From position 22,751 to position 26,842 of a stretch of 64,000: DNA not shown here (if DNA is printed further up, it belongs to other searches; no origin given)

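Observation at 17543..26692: Compact operon: oversized plug-containing TBDR-like barrel + 1417-aa CTD-bearing protein + dedicated PorV-like barrel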

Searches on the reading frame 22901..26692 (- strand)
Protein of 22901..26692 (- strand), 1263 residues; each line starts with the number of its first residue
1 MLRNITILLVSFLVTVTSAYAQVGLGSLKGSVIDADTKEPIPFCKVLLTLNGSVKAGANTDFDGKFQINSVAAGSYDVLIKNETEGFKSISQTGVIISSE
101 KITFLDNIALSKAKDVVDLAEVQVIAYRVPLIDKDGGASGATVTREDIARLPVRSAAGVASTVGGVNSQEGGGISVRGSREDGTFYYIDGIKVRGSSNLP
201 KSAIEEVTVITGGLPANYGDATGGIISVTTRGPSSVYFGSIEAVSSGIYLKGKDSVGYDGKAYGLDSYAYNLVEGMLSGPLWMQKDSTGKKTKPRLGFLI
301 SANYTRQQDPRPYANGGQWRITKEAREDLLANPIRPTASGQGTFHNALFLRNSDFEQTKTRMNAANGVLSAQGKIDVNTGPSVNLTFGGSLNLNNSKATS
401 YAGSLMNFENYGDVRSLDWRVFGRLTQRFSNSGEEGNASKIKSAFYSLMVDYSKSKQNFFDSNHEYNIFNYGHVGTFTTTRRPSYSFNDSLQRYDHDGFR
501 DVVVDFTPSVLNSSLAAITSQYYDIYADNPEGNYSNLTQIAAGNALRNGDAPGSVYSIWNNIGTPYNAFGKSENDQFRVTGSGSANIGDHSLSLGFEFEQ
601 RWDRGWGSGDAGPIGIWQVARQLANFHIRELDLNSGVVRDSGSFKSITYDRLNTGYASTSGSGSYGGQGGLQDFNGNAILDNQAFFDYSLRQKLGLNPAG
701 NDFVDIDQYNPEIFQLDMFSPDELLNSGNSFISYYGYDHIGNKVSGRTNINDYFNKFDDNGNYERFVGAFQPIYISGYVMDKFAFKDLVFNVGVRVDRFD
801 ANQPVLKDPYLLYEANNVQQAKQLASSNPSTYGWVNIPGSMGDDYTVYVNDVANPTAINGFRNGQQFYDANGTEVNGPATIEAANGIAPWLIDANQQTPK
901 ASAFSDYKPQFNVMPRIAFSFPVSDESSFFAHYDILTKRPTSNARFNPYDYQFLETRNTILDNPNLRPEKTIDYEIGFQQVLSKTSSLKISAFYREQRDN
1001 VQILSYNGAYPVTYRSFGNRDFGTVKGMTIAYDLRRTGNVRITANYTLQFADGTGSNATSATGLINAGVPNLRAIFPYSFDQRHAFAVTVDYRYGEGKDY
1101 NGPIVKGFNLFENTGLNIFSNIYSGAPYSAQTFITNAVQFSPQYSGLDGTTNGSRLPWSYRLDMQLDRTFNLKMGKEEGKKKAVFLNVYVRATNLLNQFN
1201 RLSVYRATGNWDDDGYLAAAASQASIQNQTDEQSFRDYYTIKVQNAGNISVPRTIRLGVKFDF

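Call 4: search_protein_families(library=pfam, proteins=[window:22901-26692:-], max_evalue=0.01)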
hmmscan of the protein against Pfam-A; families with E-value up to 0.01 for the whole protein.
window:22901-26692:- (1263 aa): 3 families
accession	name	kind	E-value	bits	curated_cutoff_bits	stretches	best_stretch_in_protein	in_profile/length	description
PF13620.12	CarboxypepD_reg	-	5.7e-10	39.8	32.3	1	27-109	1-80/82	Carboxypeptidase regulatory-like domain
PF07715.20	Plug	-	1.8e-09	38.5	23.9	1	139-225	8-107/107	TonB-dependent Receptor Plug Domain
PF13715.12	CarbopepD_reg_2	-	2.7e-08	34.1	32.2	1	28-100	1-68/88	CarboxypepD_reg-like domain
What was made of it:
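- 26366..26614 (-): g1 N-terminal CarboxypepD_reg domain (aa 27-109), the SusC-type N-terminal extension. PF13620 scores 39.8 bits (call 4).
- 26018..26278 (-): g1 plug domain (aa 139-225). PF07715 scores 38.5 bits (call 4).
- On TonB-dependent transporter (receptor) superfamily: g1: 38.5 bits against a cut-off of 23.9 (call 4).
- Checked: Pfam finds CarboxypepD_reg (aa 27-109, 39.8 bits) and Plug (aa 139-225, 38.5 bits), both above cut-off (call 4).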

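Call 5: search_protein_families(library=ncbifam, proteins=[window:22901-26692:-], max_evalue=0.01)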
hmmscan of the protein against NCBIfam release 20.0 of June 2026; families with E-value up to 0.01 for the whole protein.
window:22901-26692:- (1263 aa): 4 families
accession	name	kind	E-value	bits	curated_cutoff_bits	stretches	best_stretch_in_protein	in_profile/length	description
NF010010.0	PRK13483.1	equivalog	2.5e-06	25.8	927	0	110-242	24-174/660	ligand-gated channel protein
NF049946.1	TonB_dep_CU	exception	3.2e-05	22.4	700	0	964-1115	489-636/683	TonB-dependent receptor, CU motif-type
NF010038.0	PRK13513.1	equivalog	0.00097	17.8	942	0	134-243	50-177/659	ligand-gated channel protein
NF053590.1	TonB_dep_TOL0244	equivalog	0.0058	15.3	645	0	955-1052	401-495/604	TOL_0244 family TonB-dependent receptor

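Call 16: search_solved_structures(query=window:22901-26692:-, max_evalue=1)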
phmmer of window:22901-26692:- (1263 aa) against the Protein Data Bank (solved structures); distinct sequences matched with E-value up to 1: 1.
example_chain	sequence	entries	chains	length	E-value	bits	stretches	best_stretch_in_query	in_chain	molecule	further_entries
4wi0_B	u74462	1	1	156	0.43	11.4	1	33-103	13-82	Cellulosomal scaffoldin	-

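Call 59: find_homologous_proteins(query=A3)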
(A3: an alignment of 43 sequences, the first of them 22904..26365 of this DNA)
Query A3 (43 sequences) (1154 aa, profile of the alignment): 2994 proteins with E <= 0.001 among 8000 candidates; the best 120 are listed.
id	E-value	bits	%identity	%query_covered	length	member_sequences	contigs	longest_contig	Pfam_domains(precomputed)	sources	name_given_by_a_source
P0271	0.0e+0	1963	73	100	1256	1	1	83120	PF13715.13,PF07715.21,PF13620.13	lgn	-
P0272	0.0e+0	1962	73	100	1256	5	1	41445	PF13715.13,PF07715.21,PF13620.13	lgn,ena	-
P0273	0.0e+0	1962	73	100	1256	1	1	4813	PF13715.13,PF07715.21,PF13620.13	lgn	-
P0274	0.0e+0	1960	73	100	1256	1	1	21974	PF13715.13,PF07715.21,PF13620.13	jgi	jgi:hypothetical protein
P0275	0.0e+0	1958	73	100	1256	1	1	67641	PF13715.13,PF07715.21,PF13620.13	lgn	-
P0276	0.0e+0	1958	73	100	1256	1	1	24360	PF13715.13,PF07715.21,PF13620.13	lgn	-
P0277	0.0e+0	1956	72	100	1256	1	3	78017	PF13715.13,PF07715.21,PF13620.13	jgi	jgi:hypothetical protein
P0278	0.0e+0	1955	73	100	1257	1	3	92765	PF13715.13,PF07715.21,PF13620.13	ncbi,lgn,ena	-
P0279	0.0e+0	1952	72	100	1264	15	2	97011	PF13715.13,PF07715.21,PF13620.13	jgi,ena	jgi:hypothetical protein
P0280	0.0e+0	1951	73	100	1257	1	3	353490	PF13715.13,PF07715.21,PF13620.13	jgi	jgi:hypothetical protein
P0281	0.0e+0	1951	73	100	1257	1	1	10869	PF13715.13,PF07715.21,PF13620.13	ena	-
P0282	0.0e+0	1948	71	100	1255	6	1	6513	PF13715.13,PF07715.21,PF13620.13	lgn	-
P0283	0.0e+0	1947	73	100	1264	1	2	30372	PF13715.13,PF07715.21,PF13620.13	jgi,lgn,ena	-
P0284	0.0e+0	1947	72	100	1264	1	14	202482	PF13715.13,PF07715.21,PF13620.13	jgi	jgi:hypothetical protein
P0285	0.0e+0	1946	71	100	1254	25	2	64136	PF13715.13,PF07715.21,PF13620.13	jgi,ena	jgi:hypothetical protein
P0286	0.0e+0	1944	71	99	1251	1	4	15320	PF13715.13,PF07715.21,PF17802.8,PF13620.13,PF22904.4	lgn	-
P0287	0.0e+0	1943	72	100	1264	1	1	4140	PF13715.13,PF07715.21,PF13620.13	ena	-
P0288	0.0e+0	1943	73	100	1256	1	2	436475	PF13715.13,PF07715.21,PF13620.13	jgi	jgi:hypothetical protein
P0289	0.0e+0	1941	72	100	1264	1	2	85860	PF13715.13,PF07715.21,PF13620.13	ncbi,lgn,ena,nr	ncbi:MAG: carboxypeptidase regulatory-like domain-containing protein [Crocinitomicaceae bacterium]|n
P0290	0.0e+0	1941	72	100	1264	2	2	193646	PF13715.13,PF07715.21,PF13620.13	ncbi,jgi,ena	jgi:hypothetical protein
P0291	0.0e+0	1941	72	100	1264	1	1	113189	PF13715.13,PF07715.21,PF13620.13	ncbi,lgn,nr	ncbi:MAG: carboxypeptidase regulatory-like domain-containing protein [Crocinitomicaceae bacterium]|n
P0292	0.0e+0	1938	73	100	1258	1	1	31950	PF13715.13,PF07715.21,PF13620.13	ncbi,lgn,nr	ncbi:MAG: hypothetical protein EP305_03335 [Bacteroidetes bacterium]|nr:MAG: hypothetical protein EP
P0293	0.0e+0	1938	72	100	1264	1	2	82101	PF13715.13,PF07715.21,PF13620.13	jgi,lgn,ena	-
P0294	0.0e+0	1937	72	100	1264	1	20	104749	PF13715.13,PF07715.21,PF13620.13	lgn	-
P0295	0.0e+0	1937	72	100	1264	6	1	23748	PF13715.13,PF07715.21,PF13620.13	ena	-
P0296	0.0e+0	1936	73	100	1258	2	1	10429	PF13715.13,PF07715.21,PF13620.13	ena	-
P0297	0.0e+0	1936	72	100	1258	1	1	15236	PF13715.13,PF07715.21,PF13620.13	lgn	-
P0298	0.0e+0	1935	73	100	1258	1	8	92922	PF13715.13,PF07715.21,PF13620.13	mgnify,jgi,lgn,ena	mgnify:FL=1|jgi:hypothetical protein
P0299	0.0e+0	1935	71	100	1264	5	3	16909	PF13715.13,PF07715.21,PF13620.13,PF17210.10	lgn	-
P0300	0.0e+0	1934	73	100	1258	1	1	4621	PF13715.13,PF07715.21,PF13620.13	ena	-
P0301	0.0e+0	1933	71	100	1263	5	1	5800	PF13715.13,PF07715.21,PF13620.13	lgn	-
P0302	0.0e+0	1932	73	100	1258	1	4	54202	PF13715.13,PF07715.21,PF13620.13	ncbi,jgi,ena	-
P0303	0.0e+0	1932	69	100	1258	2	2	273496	PF13715.13,PF07715.21,PF13620.13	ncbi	-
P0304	0.0e+0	1932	71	100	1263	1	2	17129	PF13715.13,PF07715.21,PF13620.13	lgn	-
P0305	0.0e+0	1931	71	100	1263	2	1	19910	PF13715.13,PF07715.21,PF13620.13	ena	-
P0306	0.0e+0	1931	71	100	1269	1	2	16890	PF13715.13,PF07715.21,PF13620.13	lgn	-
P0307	0.0e+0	1930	71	100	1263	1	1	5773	PF13715.13,PF07715.21,PF13620.13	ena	-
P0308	0.0e+0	1930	73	100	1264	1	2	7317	PF13715.13,PF07715.21,PF13620.13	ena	-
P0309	0.0e+0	1930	72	100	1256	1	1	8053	PF13715.13,PF07715.21,PF13620.13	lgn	-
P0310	0.0e+0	1928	70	100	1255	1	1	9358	PF13715.13,PF07715.21,PF13620.13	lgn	-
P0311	0.0e+0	1927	71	99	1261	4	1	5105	PF13715.13,PF07715.21,PF13620.13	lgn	-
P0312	0.0e+0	1927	70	100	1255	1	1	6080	PF13715.13,PF07715.21,PF13620.13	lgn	-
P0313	0.0e+0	1927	71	100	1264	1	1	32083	PF13715.13,PF07715.21,PF13620.13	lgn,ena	-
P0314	0.0e+0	1926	71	100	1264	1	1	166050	PF13715.13,PF07715.21,PF13620.13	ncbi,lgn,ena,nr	ncbi:MAG: carboxypeptidase regulatory-like domain-containing protein [Crocinitomicaceae bacterium]|n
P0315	0.0e+0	1926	71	100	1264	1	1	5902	PF13715.13,PF07715.21,PF13620.13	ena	-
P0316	0.0e+0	1925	71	100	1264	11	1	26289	PF13715.13,PF07715.21,PF13620.13,PF17210.10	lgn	-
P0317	0.0e+0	1925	70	100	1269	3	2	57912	PF13715.13,PF07715.21,PF13620.13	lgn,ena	-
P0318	0.0e+0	1924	71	100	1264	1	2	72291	PF13715.13,PF07715.21,PF13620.13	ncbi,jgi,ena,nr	ncbi:MAG: hypothetical protein COA38_04375 [Fluviicola sp.]|nr:MAG: hypothetical protein COA38_04375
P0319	0.0e+0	1924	71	100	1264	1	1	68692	PF13715.13,PF07715.21,PF13620.13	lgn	-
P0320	0.0e+0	1924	62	100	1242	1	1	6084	PF13715.13,PF07715.21,PF13620.13,PF00593.31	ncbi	-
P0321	0.0e+0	1924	61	100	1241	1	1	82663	PF13715.13,PF07715.21,PF13620.13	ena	-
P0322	0.0e+0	1923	71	100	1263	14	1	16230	PF13715.13,PF07715.21,PF13620.13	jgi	-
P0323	0.0e+0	1923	71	100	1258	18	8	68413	PF13715.13,PF07715.21,PF13620.13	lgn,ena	-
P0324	0.0e+0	1922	70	100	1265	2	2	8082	PF13715.13,PF07715.21,PF13620.13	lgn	-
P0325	0.0e+0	1922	71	100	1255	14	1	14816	PF13715.13,PF07715.21,PF13620.13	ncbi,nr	ncbi:MAG: TonB-dependent receptor [Crocinitomicaceae bacterium]|nr:MAG: TonB-dependent receptor [Cro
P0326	0.0e+0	1920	63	100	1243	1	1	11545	PF13715.13,PF07715.21,PF13620.13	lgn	-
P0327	0.0e+0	1920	62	99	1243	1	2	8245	PF13715.13,PF07715.21,PF13620.13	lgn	-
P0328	0.0e+0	1919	72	99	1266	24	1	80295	PF13715.13,PF07715.21,PF13620.13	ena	-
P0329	0.0e+0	1919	71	100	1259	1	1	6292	PF13715.13,PF07715.21,PF13620.13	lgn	-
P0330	0.0e+0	1919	70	100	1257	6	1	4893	PF13715.13,PF07715.21,PF13620.13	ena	-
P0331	0.0e+0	1917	73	100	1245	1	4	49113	PF13715.13,PF07715.21,PF13620.13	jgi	-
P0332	0.0e+0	1917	71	100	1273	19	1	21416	PF13715.13,PF07715.21,PF13620.13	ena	-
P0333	0.0e+0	1917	71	100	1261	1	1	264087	PF13715.13,PF07715.21,PF13620.13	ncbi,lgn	ncbi:MAG: carboxypeptidase regulatory-like domain-containing protein [Bacteroidota bacterium]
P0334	0.0e+0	1917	70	100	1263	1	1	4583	PF13715.13,PF07715.21,PF13620.13,PF17210.10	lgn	-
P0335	0.0e+0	1917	71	100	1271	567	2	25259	PF13715.13,PF07715.21,PF13620.13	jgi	jgi:hypothetical protein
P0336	0.0e+0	1917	71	100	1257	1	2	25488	PF07715.21,PF13620.13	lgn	-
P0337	0.0e+0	1916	71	100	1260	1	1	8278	PF13715.13,PF07715.21,PF13620.13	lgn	-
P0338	0.0e+0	1916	71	100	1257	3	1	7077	PF13715.13,PF07715.21,PF13620.13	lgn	-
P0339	0.0e+0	1915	60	100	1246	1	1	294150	PF13715.13,PF07715.21,PF13620.13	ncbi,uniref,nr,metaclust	ncbi:TonB-dependent receptor [Crocinitomix algicola]|uniref:TonB-dependent receptor n=1 Tax=Crocinit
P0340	0.0e+0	1915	71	100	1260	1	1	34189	PF13715.13,PF07715.21,PF13620.13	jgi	jgi:hypothetical protein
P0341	0.0e+0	1915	70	100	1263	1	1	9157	PF13715.13,PF07715.21,PF13620.13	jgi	-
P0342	0.0e+0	1915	72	100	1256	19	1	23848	PF13715.13,PF07715.21,PF13620.13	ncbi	-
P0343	0.0e+0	1915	70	99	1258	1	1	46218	PF13715.13,PF07715.21,PF13620.13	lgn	-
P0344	0.0e+0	1915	72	100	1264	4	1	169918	PF13715.13,PF07715.21,PF13620.13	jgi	jgi:hypothetical protein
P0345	0.0e+0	1914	73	100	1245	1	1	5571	PF13715.13,PF07715.21,PF13620.13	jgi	-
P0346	0.0e+0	1914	70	100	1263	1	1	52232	PF13715.13,PF07715.21,PF13620.13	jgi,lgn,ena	jgi:hypothetical protein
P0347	0.0e+0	1914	70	100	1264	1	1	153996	PF13715.13,PF07715.21,PF13620.13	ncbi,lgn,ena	-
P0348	0.0e+0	1914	72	99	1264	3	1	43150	PF13715.13,PF07715.21,PF17802.8,PF13620.13,PF17210.10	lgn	-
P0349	0.0e+0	1914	69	100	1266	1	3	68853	PF13715.13,PF07715.21,PF13620.13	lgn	-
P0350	0.0e+0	1913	72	100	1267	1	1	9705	PF13715.13,PF07715.21,PF13620.13,PF17210.10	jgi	jgi:hypothetical protein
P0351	0.0e+0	1913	72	99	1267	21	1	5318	PF13715.13,PF07715.21,PF13620.13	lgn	-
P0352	0.0e+0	1913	69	100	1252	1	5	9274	PF13715.13,PF07715.21,PF13620.13,PF22904.4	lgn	-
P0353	0.0e+0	1912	71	100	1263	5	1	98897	PF13715.13,PF07715.21,PF13620.13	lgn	-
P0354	0.0e+0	1912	73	100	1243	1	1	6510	PF13715.13,PF07715.21,PF13620.13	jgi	jgi:hypothetical protein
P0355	0.0e+0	1912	70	100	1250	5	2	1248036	PF13715.13,PF07715.21,PF13620.13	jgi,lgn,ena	-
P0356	0.0e+0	1912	70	100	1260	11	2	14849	PF13715.13,PF07715.21,PF13620.13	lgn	-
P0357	0.0e+0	1912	71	100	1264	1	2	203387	PF13715.13,PF07715.21,PF13620.13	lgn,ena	-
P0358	0.0e+0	1912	71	100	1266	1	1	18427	PF13715.13,PF07715.21,PF13620.13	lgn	-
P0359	0.0e+0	1911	71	100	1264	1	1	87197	PF13715.13,PF07715.21,PF13620.13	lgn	-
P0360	0.0e+0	1911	70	100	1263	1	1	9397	PF13715.13,PF07715.21,PF13620.13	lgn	-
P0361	0.0e+0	1911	70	100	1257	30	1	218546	PF13715.13,PF07715.21,PF13620.13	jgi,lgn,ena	-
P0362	0.0e+0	1911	70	100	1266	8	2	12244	PF13715.13,PF07715.21,PF13620.13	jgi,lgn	jgi:hypothetical protein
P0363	0.0e+0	1910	61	100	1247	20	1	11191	PF13715.13,PF07715.21,PF13620.13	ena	-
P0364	0.0e+0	1910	70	100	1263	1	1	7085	PF13715.13,PF07715.21,PF13620.13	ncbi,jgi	jgi:hypothetical protein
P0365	0.0e+0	1910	72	99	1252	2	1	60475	PF13715.13,PF07715.21,PF13620.13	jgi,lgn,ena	-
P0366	0.0e+0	1910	70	100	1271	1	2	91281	PF13715.13,PF07715.21,PF13620.13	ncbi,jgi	ncbi:MAG: hypothetical protein RLZZ301_803 [Bacteroidota bacterium]|jgi:hypothetical protein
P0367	0.0e+0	1910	62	100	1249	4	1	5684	PF13715.13,PF07715.21,PF13620.13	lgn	-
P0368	0.0e+0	1910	71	100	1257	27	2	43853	PF13715.13,PF07715.21,PF13620.13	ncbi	-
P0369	0.0e+0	1910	72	100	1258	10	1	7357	PF13715.13,PF07715.21,PF13620.13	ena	-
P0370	0.0e+0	1910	70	100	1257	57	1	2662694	PF13715.13,PF07715.21,PF17802.8,PF13620.13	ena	-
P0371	0.0e+0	1909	70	100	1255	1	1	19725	PF13715.13,PF07715.21,PF13620.13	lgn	-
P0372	0.0e+0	1909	70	100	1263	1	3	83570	PF13715.13,PF07715.21,PF13620.13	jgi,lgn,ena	jgi:hypothetical protein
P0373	0.0e+0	1908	62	100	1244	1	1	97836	PF13715.13,PF07715.21,PF13620.13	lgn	-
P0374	0.0e+0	1908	63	99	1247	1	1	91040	PF13715.13,PF07715.21,PF13620.13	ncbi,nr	ncbi:MAG: carboxypeptidase regulatory-like domain-containing protein [Crocinitomicaceae bacterium]|n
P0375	0.0e+0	1908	70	100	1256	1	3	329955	PF13715.13,PF07715.21,PF13620.13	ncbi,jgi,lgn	ncbi:MAG: hypothetical protein RL264_387 [Bacteroidota bacterium]|jgi:hypothetical protein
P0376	0.0e+0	1907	70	100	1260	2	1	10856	PF13715.13,PF07715.21,PF13620.13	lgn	-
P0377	0.0e+0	1907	70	100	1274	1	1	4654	PF13715.13,PF07715.21,PF13620.13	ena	-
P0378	0.0e+0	1907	72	100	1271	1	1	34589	PF13715.13,PF07715.21,PF17802.8,PF13620.13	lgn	-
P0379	0.0e+0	1907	69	100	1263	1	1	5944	PF13715.13,PF07715.21,PF13620.13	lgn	-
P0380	0.0e+0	1907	70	100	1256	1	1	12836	PF13715.13,PF07715.21,PF13620.13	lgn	-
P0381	0.0e+0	1906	64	99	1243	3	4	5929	PF13715.13,PF07715.21,PF13620.13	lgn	-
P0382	0.0e+0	1906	71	100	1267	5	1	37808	PF13715.13,PF07715.21,PF13620.13,PF17210.10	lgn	-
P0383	0.0e+0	1906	72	100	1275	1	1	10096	PF13715.13,PF07715.21,PF13620.13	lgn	-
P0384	0.0e+0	1906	61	100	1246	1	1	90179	PF13715.13,PF07715.21,PF13620.13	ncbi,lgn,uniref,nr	ncbi:TonB-dependent receptor [Crocinitomix catalasitica]|uniref:TonB-dependent receptor n=1 Tax=Croc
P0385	0.0e+0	1906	63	99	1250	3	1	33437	PF13715.13,PF07715.21,PF13620.13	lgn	-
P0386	0.0e+0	1905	70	100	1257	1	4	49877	PF13715.13,PF07715.21,PF13620.13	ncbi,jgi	jgi:hypothetical protein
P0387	0.0e+0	1905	69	100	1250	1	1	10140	PF13715.13,PF07715.21,PF13620.13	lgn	-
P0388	0.0e+0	1904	68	100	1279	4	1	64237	PF13715.13,PF07715.21,PF13620.13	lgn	-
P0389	0.0e+0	1904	71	100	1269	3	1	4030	PF13715.13,PF07715.21,PF13620.13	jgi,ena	jgi:hypothetical protein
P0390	0.0e+0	1904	71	100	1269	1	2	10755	PF13715.13,PF07715.21,PF13620.13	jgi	jgi:hypothetical protein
